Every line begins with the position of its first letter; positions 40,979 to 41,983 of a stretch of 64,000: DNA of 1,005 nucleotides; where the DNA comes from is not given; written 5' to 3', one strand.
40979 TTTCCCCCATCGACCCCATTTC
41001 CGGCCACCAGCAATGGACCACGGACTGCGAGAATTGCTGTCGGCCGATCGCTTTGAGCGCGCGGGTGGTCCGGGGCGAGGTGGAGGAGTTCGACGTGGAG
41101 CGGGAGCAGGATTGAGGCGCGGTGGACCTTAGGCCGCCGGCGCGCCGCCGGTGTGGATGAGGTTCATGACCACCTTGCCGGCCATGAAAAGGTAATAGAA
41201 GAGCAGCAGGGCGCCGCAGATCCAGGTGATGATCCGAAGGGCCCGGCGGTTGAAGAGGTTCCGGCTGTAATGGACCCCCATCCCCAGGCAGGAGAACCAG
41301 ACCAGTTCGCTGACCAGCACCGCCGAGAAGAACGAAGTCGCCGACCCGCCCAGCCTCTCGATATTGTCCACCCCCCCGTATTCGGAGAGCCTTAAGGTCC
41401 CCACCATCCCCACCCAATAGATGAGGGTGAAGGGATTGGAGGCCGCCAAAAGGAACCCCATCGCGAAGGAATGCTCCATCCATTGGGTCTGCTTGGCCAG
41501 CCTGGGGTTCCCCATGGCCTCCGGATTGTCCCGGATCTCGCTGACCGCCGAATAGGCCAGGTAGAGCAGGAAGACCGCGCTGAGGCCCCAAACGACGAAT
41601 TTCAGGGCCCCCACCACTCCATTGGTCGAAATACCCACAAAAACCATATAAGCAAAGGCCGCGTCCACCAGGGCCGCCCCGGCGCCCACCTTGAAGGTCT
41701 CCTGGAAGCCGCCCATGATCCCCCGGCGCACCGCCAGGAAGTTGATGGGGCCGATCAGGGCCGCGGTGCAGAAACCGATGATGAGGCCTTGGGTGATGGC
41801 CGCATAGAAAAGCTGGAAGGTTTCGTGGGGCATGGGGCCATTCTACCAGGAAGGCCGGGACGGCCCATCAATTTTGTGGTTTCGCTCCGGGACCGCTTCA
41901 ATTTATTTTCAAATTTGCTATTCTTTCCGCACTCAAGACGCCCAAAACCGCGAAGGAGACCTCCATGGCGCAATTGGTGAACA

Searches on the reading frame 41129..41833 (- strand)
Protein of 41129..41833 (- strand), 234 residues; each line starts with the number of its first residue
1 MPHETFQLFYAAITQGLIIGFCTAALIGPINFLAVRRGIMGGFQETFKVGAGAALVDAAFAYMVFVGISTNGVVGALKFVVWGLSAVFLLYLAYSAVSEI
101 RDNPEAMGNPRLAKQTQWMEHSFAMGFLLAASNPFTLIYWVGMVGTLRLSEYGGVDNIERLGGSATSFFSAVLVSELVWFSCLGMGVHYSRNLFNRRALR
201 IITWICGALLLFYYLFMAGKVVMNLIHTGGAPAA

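Call 30: search_protein_families(library=pfam, proteins=[window:41129-41833:-], max_evalue=0.001)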
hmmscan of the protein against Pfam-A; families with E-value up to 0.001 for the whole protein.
window:41129-41833:- (234 aa): 1 family
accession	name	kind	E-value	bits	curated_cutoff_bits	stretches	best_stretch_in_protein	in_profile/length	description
PF01810.24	LysE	-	6.8e-22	78.3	25.6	1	23-212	3-184/193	LysE type translocator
